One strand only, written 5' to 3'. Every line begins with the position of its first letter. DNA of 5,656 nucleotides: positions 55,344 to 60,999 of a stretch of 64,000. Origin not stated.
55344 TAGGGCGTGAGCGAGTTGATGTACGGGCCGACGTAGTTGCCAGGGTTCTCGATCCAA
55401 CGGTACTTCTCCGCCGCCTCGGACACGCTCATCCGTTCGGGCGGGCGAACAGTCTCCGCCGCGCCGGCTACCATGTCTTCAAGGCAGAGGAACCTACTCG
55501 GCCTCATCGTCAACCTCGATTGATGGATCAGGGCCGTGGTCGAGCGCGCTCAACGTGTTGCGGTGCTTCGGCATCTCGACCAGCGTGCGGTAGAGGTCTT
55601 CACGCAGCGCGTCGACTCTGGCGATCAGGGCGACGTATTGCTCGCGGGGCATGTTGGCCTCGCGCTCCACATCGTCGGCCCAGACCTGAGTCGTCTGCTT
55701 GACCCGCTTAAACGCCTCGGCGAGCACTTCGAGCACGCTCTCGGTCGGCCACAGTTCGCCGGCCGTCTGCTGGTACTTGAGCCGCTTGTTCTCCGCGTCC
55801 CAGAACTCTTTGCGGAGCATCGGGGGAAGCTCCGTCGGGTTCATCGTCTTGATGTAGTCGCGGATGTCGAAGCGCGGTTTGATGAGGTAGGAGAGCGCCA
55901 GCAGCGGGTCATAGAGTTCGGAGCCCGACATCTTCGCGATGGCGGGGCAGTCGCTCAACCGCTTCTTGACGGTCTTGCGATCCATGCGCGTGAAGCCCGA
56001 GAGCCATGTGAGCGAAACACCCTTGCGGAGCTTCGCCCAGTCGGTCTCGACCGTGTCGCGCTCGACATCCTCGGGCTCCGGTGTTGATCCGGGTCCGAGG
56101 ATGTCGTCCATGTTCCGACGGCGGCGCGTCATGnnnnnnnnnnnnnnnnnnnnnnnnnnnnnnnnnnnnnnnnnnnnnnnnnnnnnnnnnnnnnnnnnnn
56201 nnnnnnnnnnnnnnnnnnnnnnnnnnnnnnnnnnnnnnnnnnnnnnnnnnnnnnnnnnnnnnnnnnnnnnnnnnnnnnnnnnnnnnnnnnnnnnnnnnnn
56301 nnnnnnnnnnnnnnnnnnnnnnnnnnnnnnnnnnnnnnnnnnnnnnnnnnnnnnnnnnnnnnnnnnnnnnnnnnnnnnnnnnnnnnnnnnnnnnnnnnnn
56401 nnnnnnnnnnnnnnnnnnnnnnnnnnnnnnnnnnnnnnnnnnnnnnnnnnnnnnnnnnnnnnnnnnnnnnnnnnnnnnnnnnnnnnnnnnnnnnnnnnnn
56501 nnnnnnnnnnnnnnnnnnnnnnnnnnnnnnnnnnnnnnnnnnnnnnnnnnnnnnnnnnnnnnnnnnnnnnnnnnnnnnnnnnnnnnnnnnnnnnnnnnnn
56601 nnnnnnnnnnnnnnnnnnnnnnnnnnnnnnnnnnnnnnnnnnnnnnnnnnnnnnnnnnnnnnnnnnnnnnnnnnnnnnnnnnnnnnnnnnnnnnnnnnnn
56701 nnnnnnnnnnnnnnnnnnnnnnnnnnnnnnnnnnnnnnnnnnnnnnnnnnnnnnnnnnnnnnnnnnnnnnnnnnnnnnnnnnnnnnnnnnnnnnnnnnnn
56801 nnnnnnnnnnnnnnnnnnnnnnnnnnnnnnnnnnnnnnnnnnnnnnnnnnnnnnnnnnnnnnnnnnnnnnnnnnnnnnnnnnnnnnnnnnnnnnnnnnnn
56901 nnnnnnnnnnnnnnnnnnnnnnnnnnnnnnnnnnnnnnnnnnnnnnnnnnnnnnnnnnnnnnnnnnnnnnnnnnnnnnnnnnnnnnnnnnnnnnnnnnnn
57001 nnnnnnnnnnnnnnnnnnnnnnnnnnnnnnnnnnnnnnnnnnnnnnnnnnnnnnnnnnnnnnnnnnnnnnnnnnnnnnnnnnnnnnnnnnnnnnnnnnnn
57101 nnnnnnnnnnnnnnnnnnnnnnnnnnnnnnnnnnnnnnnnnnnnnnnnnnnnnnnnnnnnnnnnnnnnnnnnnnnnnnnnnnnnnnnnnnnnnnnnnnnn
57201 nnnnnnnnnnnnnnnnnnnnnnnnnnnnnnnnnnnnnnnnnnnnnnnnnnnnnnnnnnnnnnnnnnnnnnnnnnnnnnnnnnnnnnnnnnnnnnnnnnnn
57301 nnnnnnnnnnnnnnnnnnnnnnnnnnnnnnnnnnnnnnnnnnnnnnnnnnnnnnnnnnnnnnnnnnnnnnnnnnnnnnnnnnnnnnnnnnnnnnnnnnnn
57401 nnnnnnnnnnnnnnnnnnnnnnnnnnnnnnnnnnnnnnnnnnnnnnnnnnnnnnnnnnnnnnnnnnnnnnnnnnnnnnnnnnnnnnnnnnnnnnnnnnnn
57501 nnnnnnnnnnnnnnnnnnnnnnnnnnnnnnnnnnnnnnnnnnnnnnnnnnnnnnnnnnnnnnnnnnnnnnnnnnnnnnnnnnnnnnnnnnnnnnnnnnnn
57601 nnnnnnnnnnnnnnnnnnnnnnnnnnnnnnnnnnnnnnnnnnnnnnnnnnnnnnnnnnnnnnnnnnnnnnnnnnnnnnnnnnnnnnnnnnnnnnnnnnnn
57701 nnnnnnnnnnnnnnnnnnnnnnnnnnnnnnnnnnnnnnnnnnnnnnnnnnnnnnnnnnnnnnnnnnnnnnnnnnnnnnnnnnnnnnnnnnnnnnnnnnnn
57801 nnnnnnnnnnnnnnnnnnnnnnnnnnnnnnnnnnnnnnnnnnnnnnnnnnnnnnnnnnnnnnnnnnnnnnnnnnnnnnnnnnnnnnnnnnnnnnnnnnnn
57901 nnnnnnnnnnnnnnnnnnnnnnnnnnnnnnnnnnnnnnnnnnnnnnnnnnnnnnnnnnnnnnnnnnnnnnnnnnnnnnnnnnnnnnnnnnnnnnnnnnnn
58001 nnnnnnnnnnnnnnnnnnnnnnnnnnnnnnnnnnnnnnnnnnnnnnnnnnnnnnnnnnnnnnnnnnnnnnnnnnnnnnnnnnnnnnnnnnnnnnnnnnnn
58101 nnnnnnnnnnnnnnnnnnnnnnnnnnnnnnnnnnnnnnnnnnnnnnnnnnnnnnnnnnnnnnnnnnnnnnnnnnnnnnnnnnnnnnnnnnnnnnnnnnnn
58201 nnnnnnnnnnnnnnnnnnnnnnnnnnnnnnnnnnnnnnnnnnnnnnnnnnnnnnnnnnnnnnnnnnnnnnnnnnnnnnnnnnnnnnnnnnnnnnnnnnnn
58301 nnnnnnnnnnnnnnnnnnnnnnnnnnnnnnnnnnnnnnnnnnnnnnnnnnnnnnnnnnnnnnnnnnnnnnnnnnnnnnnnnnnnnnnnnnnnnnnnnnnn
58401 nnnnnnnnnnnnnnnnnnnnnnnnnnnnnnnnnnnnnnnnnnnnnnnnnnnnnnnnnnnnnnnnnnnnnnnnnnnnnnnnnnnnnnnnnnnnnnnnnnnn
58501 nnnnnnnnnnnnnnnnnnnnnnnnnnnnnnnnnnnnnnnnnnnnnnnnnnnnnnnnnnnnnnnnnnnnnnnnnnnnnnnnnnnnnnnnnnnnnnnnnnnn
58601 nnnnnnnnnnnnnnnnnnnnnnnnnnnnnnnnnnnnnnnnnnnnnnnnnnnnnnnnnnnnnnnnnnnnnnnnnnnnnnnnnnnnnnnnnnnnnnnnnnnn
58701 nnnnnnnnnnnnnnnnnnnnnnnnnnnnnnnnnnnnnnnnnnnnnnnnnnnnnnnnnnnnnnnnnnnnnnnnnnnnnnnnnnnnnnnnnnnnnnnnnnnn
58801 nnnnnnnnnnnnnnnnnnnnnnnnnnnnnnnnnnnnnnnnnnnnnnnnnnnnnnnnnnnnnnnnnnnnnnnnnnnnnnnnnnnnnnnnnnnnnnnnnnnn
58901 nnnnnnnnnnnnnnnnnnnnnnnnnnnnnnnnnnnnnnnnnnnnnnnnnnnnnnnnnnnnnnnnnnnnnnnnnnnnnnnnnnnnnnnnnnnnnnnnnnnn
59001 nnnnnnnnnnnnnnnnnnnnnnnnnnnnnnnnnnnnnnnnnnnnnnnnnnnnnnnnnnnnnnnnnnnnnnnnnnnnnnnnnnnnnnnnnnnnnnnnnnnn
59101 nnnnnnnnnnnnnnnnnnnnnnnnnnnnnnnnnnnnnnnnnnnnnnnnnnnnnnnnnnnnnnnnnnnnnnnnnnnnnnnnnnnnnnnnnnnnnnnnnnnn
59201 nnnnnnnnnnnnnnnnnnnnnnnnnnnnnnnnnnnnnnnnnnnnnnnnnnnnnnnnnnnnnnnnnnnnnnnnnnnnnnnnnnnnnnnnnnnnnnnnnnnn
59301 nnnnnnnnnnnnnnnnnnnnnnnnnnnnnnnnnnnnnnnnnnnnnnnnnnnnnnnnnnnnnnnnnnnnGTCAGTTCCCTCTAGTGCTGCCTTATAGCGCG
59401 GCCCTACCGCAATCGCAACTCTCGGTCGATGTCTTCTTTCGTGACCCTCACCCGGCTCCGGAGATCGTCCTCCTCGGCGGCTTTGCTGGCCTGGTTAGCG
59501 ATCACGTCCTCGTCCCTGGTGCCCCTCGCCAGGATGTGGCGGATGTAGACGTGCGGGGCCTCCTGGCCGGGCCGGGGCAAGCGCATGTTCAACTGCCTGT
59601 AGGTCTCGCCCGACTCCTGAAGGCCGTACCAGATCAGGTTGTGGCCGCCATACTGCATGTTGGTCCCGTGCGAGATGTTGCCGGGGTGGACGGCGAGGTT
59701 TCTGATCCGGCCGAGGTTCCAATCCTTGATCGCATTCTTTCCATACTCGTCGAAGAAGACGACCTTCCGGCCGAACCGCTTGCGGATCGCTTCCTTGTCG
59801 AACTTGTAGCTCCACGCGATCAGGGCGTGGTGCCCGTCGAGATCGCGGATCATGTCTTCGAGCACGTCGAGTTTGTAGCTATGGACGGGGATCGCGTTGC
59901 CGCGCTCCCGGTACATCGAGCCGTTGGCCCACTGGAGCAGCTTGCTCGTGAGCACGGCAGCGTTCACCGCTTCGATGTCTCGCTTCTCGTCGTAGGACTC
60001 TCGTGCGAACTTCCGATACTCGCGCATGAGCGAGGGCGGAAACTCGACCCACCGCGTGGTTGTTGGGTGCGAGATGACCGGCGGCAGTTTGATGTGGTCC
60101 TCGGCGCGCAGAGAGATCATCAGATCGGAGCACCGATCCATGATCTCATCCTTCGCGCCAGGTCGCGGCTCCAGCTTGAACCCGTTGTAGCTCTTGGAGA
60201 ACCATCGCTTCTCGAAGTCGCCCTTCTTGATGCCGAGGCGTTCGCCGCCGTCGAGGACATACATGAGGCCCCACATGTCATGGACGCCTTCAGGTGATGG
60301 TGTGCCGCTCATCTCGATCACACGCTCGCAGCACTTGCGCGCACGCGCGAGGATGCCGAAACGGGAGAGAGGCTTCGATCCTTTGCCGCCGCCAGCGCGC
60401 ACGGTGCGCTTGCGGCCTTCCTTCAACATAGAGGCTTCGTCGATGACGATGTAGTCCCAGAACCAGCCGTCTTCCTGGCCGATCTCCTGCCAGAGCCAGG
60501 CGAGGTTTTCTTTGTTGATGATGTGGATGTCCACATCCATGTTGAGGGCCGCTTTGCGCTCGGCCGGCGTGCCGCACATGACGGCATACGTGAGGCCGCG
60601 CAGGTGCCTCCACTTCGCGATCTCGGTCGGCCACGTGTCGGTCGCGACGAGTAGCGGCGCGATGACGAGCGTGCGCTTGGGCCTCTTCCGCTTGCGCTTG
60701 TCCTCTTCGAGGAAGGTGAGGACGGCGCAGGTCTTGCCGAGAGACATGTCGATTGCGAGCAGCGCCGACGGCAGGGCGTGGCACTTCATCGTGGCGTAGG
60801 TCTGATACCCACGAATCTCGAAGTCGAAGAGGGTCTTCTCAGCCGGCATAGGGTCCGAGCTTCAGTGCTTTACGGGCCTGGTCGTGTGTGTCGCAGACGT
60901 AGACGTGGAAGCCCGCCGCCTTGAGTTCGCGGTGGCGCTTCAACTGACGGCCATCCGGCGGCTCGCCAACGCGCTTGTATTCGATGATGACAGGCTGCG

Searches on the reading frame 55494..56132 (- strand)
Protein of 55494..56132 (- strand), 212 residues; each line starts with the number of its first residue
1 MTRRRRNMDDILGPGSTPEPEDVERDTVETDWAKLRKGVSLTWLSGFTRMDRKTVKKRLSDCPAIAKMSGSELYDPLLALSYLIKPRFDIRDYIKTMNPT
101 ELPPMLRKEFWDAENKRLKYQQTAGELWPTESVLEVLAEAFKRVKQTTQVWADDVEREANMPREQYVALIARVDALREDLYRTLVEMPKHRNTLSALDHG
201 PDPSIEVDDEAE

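Call 18: search_protein_families(library=pfam, proteins=[window:55494-56132:-], max_evalue=0.001)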
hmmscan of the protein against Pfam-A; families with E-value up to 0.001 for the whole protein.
window:55494-56132:- (212 aa): 1 family
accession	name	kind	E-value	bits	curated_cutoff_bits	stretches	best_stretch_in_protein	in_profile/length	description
PF07278.17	DUF1441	-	1.8e-20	73.8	35.1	1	40-185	2-146/147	Protein of unknown function (DUF1441)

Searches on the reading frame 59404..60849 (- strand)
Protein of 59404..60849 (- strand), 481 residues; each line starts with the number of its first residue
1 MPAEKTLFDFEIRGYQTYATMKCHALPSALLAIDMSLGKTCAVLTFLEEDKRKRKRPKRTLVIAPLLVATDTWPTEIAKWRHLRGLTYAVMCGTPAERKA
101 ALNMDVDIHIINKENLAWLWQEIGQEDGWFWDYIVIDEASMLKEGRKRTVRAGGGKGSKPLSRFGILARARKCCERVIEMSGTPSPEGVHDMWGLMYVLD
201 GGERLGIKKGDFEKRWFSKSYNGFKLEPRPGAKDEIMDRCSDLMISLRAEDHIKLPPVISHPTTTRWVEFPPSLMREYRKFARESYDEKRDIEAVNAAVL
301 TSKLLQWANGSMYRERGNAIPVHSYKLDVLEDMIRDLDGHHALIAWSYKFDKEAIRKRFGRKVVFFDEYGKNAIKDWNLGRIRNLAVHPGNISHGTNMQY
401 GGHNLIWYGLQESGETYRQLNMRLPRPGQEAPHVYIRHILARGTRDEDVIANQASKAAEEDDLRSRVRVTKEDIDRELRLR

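Call 18: search_protein_families(library=pfam, proteins=[window:59404-60849:-], max_evalue=0.001)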
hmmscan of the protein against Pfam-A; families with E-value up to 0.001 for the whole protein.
window:59404-60849:- (481 aa): 2 families
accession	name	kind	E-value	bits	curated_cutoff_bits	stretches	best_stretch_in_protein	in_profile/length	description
PF00176.29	SNF2-rel_dom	-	1.3e-17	64.3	24.9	1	22-199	13-178/290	SNF2-related domain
PF00270.35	DEAD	-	0.00038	20.7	26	1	25-152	13-140/167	DEAD/DEAH box helicase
